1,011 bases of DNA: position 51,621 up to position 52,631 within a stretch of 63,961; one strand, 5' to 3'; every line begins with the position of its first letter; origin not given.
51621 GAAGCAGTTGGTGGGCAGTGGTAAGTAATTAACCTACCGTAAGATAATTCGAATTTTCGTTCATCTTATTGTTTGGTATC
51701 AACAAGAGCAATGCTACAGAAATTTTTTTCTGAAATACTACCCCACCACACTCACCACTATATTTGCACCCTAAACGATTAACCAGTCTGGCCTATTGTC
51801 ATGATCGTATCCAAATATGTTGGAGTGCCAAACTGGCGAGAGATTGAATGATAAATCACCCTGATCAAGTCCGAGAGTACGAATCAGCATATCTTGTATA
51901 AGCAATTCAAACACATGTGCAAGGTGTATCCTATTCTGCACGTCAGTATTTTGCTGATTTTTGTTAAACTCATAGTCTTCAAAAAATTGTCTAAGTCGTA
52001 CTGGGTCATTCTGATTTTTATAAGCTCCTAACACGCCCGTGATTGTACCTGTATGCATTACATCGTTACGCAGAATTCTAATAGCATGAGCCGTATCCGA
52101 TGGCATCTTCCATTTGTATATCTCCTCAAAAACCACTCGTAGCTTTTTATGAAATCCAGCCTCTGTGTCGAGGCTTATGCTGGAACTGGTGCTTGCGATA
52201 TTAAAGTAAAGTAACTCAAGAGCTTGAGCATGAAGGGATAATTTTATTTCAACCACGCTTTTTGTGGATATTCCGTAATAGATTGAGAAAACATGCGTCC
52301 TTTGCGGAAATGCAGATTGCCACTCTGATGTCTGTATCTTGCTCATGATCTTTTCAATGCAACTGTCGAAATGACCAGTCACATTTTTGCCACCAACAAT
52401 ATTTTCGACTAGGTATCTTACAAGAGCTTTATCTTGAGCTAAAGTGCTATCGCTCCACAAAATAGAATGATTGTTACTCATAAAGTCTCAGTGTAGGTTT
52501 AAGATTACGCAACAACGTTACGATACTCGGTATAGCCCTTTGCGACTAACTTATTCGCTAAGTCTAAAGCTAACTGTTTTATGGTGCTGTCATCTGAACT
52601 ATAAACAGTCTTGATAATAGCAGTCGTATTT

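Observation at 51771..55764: Uncharacterised three-gene operon ending in a HEPN (RNxxxH) putative RNase, paired with an 851-aa all-helical giant: candidate novel defence or abortive-infection module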

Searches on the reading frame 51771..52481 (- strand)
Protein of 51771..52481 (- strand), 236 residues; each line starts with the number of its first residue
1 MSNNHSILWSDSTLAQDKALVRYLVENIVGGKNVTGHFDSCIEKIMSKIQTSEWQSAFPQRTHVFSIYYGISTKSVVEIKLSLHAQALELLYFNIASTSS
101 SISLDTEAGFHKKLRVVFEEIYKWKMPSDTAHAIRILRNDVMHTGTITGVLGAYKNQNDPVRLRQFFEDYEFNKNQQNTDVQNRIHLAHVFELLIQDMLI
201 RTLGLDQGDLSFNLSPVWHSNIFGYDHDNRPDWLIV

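Call 3: search_protein_families(library=pfam, proteins=[window:51771-52481:-], max_evalue=1)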
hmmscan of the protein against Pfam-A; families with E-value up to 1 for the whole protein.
window:51771-52481:- (236 aa): 1 family
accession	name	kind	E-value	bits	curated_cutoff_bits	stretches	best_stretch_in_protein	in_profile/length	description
PF11807.13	UstYa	-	0.072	13.4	25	1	163-198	140-177/220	Mycotoxin biosynthesis protein UstYa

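Call 4: search_protein_families(library=padloc, proteins=[window:51771-52481:-], max_evalue=1)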
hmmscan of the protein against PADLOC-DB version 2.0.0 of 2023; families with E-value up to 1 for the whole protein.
window:51771-52481:- (236 aa): 1 family
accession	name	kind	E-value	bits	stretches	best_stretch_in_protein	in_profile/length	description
PDLC04204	HEC-01B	-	0.0079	14.2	1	171-204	95-128/174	-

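Call 5: search_protein_families(library=ncbifam, proteins=[window:51771-52481:-], max_evalue=1)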
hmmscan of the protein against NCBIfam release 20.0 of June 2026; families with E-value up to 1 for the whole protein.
window:51771-52481:- (236 aa): 2 families
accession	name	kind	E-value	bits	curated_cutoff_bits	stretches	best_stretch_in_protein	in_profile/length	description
NF007472.0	PRK10054.1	equivalog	0.026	13.5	582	1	4-54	192-241/395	efflux MFS transporter YdeE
NF041707.1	rSAM_YhhB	equivalog_domain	0.026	13.4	445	1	93-172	111-187/369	cyclophane-forming radical SAM/SPASM peptide maturase YhhB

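Call 7: search_solved_structures(query=window:51771-52481:-, max_evalue=10, show_alignments=2)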
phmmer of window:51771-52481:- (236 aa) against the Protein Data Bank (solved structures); distinct sequences matched with E-value up to 10: 2.
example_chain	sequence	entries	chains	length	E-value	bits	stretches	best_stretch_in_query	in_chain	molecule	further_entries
10nh_A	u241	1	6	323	1.1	12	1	19-93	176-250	Apurinic endonuclease (APN1)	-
4g8t_A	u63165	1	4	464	1.6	11.4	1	148-207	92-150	Glucarate dehydratase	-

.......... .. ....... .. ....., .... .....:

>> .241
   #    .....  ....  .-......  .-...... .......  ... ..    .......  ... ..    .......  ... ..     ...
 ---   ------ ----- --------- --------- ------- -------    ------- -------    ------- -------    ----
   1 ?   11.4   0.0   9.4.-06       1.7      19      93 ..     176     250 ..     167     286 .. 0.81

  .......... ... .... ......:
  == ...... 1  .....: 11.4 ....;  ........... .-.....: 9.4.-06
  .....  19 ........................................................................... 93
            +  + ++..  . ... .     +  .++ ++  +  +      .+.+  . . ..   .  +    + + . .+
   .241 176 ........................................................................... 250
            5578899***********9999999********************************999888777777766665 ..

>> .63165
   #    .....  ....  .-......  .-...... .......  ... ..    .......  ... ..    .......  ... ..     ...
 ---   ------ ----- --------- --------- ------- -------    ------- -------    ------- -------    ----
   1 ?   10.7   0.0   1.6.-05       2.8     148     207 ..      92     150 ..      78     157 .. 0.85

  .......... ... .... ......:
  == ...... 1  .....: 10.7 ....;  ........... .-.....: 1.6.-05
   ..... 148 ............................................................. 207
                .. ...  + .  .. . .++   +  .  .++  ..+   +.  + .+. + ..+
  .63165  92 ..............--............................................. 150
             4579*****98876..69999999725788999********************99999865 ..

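Call 10: find_homologous_proteins(query=window:51771-52481:-, max_evalue=0.001)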
Query window:51771-52481:- (236 aa): 33 proteins with E <= 0.001 among 164 candidates.
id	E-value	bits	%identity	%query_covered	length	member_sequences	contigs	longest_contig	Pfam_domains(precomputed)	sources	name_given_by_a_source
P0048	1.6e-155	533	100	100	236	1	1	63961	-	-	-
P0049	1.4e-125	435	79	99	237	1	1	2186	-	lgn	-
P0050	2.3e-122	425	78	98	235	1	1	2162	-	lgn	-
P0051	4.0e-122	424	76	99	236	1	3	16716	-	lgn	-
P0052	3.3e-120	418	76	99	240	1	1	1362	-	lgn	-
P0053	2.1e-119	415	75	100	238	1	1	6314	-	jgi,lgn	jgi:hypothetical protein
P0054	5.9e-119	414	75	99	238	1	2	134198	-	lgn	-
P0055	1.5e-117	409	75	99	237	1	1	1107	-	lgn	-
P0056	2.0e-117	409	73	100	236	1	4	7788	-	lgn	-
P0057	4.7e-116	404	77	96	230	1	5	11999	-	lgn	-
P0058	1.1e-115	403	74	99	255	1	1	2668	-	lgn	-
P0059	2.0e-115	402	74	99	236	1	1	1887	-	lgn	-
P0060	1.4e-114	399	74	99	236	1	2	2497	-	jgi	jgi:hypothetical protein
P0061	2.2e-114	399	73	99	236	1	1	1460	-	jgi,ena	-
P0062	6.5e-114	397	74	99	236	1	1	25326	-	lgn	-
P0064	6.7e-113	394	71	99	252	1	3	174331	-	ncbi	-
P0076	8.8e-95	335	58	100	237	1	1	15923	-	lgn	-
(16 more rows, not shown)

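Call 16: search_solved_structures(query=A1, max_evalue=10, show_alignments=3)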
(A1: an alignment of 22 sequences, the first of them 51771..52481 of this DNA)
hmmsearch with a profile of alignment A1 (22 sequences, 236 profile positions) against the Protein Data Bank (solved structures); distinct sequences matched with E-value up to 10: 2.
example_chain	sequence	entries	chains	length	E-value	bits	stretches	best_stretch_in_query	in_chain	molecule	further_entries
8snb_9D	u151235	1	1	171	0.25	13.8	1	135-225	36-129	CFAP90(C5orf49)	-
6emw_E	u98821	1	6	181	0.44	13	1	15-53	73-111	ATP-dependent Clp protease ATP-binding subunit ClpC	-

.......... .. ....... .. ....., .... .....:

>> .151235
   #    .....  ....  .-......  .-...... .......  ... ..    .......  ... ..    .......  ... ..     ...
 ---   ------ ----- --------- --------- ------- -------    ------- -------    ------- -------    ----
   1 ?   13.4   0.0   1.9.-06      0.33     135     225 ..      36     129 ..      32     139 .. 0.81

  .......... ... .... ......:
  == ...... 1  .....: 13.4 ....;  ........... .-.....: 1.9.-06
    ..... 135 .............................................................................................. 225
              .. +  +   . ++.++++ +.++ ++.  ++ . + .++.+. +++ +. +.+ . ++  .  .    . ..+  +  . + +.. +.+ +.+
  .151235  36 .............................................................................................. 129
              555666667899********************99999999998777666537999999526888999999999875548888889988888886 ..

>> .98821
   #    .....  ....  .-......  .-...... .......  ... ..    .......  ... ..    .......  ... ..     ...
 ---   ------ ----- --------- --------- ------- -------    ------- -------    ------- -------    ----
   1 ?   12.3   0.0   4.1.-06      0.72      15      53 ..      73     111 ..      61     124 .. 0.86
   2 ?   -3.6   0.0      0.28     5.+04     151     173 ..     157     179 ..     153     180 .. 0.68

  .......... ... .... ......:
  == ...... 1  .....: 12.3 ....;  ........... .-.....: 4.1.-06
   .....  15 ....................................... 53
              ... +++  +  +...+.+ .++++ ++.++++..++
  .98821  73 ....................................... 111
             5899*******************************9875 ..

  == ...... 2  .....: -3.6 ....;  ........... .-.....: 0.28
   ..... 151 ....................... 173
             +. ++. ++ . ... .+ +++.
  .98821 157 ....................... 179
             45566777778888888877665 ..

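Call 25: find_encoding_contigs(protein=P0064, flank=8000, max_places=3)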
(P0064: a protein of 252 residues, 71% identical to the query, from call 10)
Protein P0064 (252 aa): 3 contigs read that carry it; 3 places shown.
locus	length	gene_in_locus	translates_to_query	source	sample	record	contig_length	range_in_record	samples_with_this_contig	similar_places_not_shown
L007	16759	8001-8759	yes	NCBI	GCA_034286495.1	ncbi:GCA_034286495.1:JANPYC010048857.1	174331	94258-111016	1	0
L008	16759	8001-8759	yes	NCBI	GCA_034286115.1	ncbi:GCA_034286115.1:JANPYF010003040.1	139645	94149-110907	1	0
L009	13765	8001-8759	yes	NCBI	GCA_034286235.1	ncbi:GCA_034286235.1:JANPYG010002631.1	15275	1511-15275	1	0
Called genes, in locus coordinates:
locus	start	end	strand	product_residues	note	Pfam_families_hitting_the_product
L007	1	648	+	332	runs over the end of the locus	PF01545:Cation_efflux, PF16916:ZT_dimer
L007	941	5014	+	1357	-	PF10544:T5orf172 (weak), PF04851:ResIII (weak), PF07669:Eco57I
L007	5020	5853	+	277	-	-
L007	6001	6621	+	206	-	PF13274:SocA_Panacea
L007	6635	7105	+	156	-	-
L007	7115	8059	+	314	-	-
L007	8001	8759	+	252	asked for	-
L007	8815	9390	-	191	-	-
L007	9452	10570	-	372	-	-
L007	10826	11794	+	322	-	PF00438:S-AdoMet_synt_N, PF02772:S-AdoMet_synt_M, PF02773:S-AdoMet_synt_C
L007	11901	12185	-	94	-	-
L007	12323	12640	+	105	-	-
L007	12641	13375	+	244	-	PF00398:RrnaAD, PF02475:TRM5-TYW2_MTfase (weak), PF05175:MTS (faint), PF13847:Methyltransf_31 (weak), PF08241:Methyltransf_11 (weak), PF13649:Methyltransf_25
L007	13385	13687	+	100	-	PF04248:NTP_transf_9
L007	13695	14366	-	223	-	-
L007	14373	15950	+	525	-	PF00270:DEAD (faint), PF05970:PIF1, PF13604:AAA_30, PF13245:AAA_19, PF13401:AAA_22 (weak)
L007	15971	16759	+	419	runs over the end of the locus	PF00232:Glyco_hydro_1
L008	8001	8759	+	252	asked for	-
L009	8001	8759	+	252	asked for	-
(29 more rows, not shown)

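Call 26: predict_structure(alignment_id=A1)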
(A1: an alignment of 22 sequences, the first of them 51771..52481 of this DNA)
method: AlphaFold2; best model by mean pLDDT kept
length: 236 residues; sequences in the alignment: 22
mean_pLDDT: 91.4   pTM: 0.90
mean pLDDT of the five models: 91.4, 91.3, 90.9, 90.8, 81.8
residues with pLDDT >= 90: 172; 70-90: 58; 50-70: 5; < 50: 1
segments of 3 or more residues with pLDDT < 50: none
pLDDT, mean of each block of 10 residues (from residue 1): 74 92 97 94 97 94 96 89 98 94 93 97 93 97 91 88 93 78 94 97 94 87 85 76
secondary structure, 60 per line:
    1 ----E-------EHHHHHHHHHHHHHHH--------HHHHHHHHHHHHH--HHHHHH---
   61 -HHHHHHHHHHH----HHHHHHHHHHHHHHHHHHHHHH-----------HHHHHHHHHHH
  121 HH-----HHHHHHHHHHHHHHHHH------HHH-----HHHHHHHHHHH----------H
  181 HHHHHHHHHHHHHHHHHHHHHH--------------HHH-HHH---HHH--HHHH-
elements in order: H14-28 H37-49 H52-57 H62-72 H77-98 H110-122 H128-144 H159-169 H180-202 H232-235

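Call 33: fold_search(model_id=the predicted structure, library=pdb)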
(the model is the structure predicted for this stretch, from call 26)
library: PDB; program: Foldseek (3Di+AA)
matches with E <= 10: 154; with E <= 0.001: 0
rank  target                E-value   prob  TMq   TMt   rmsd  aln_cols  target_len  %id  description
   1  4w8k_A                4.4e-01  0.18  0.17  0.14  15.5       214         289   12  Crystal structure of a putative Cas1 enzyme from Vibrio phage ICP1 (released 2014-09-17)
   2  9p11_D                9.4e-01  0.18  0.23  0.19  15.5       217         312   10  Cas1-Cas2/3 integrase, heterohexameric assembly (released 2025-10-22)
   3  4w8k_B                9.8e-01  0.13  0.19  0.16  13.8       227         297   10  Crystal structure of a putative Cas1 enzyme from Vibrio phage ICP1 (released 2014-09-17)
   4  3nrh_B                1.0e+00  0.12  0.15  0.22  16.2       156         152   12  Crystal Structure of protein BF1032 from Bacteroides fragilis, Northeast Structural Genomics Consortium Target BfR309 (released 2010-08-25)
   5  9p11_C                1.2e+00  0.16  0.23  0.19  15.5       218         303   10  Cas1-Cas2/3 integrase, heterohexameric assembly (released 2025-10-22)
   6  9p1d_F                1.2e+00  0.15  0.23  0.19  15.9       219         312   12  Cas1-Cas2/3 integrase bound to foreign dsDNA fragment (released 2025-10-22)
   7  5fcl_C                1.3e+00  0.12  0.21  0.17  15.8       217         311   14  Crystal structure of Cas1 from Pectobacterium atrosepticum (released 2016-03-16)
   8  7qv3_v                1.4e+00  0.08  0.21  0.11  16.6       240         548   11  Bacillus subtilis MutS2-collided disome complex (MutS2 conf.2; Leading 70S) (released 2022-03-09)
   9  3bu8_A                1.6e+00  0.12  0.23  0.25  10.2       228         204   11  Crystal Structure of TRF2 TRFH domain and TIN2 peptide complex (released 2008-02-19)
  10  3o3x                  1.8e+00  0.09  0.19  0.22  19.3       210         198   13  Crystal structure of gp41-5, a single-chain 5-helix-bundle based on HIV gp41 (released 2011-07-27)
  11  1fs7                  1.9e+00  0.03  0.12  0.07  21.9       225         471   12  CYTOCHROME C NITRITE REDUCTASE FROM WOLINELLA SUCCINOGENES (released 2001-01-17)
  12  5fcl_F                2.0e+00  0.09  0.21  0.17  15.8       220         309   12  Crystal structure of Cas1 from Pectobacterium atrosepticum (released 2016-03-16)
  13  8k21_D                2.0e+00  0.08  0.18  0.16  13.6       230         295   11  Cas1-Cas2-dsDNA subregion in ICP1 Csy-DNA-Cas1-2/3 complex (released 2024-07-17)
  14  3god_A                2.2e+00  0.12  0.23  0.18  15.9       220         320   11  Structural basis for DNase activity of a conserved protein implicated in CRISPR-mediated antiviral defense (released 2009-06-30)
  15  5cwf_B                2.2e+00  0.10  0.18  0.22  14.4       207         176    7  Crystal structure of de novo designed helical repeat protein DHR8 (released 2015-12-16)
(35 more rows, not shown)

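Call 34: search_protein_families(library=pfam, alignment_id=A1, max_evalue=10)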
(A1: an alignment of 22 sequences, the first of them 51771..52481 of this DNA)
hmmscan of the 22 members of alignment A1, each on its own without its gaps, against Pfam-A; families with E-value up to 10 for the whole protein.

A. member 1, window:51771-52481:- (236 aa): 1 family
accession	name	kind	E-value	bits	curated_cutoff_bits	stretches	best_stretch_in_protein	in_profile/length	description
PF11807.13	UstYa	-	0.072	13.4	25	1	163-198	140-177/220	Mycotoxin biosynthesis protein UstYa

B. families by the number of members that match (of 22 scanned): 16 families
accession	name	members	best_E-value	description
PF19157.5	DUF5839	4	0.02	Family of unknown function (DUF5839)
PF11807.13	UstYa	2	0.015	Mycotoxin biosynthesis protein UstYa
PF12096.13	DUF3572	2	0.05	Protein of unknown function (DUF3572)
PF00285.26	Citrate_synt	2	0.067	Citrate synthase, C-terminal domain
PF08209.17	Sgf11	2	0.077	Sgf11 (transcriptional regulation protein)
PF18731.6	HEPN_Swt1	2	0.079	Swt1-like HEPN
PF01237.23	Oxysterol_BP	1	0.012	Oxysterol-binding protein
PF21840.1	DUF6899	1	0.09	Domain of unknown function (DUF6899)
PF03371.20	PRP38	1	0.11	PRP38 family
PF09585.15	Lin0512_fam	1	0.11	Conserved hypothetical protein (Lin0512_fam)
PF16691.10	DUF5062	1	0.14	Domain of unknown function (DUF5062)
PF11999.13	Ice_binding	1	0.15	Ice-binding-like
PF22615.1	IPMS_D2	1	0.2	Alpha-isopropylmalate synthase, post-catalytic domain-like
PF09958.14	DUF2192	1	0.22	Uncharacterized protein conserved in archaea (DUF2192)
PF19932.4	DUF6395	1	0.27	Family of unknown function (DUF6395)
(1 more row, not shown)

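Call 50: search_protein_representatives(alignment_id=A1)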
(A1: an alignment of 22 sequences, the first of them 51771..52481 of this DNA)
Query: 22 sequences, 236 profile positions. Proteins with E-value up to 0.001 (for the whole library): 44; up to 1e-10: 40; up to 1e-30: 21. The best 44 are listed.
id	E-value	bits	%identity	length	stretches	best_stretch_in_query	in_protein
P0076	1.0e-115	401.3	-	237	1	1-235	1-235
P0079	4.4e-85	301.0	-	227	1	1-235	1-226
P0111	2.2e-71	256.2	-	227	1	4-233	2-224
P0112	2.0e-69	249.8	-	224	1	1-219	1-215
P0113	9.4e-60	218.1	-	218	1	1-219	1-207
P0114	7.4e-57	208.7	-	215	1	4-223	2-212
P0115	1.1e-54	201.5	-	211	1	5-220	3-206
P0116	1.8e-49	184.5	-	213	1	4-223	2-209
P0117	2.1e-49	184.2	-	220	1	5-223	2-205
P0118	2.0e-46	174.6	-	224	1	15-234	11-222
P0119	4.0e-46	173.5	-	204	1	2-206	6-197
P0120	5.3e-45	169.8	-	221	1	4-210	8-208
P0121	2.6e-44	167.6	-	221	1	2-223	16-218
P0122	6.9e-42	159.7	-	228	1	4-228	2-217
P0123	1.5e-38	148.7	-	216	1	5-223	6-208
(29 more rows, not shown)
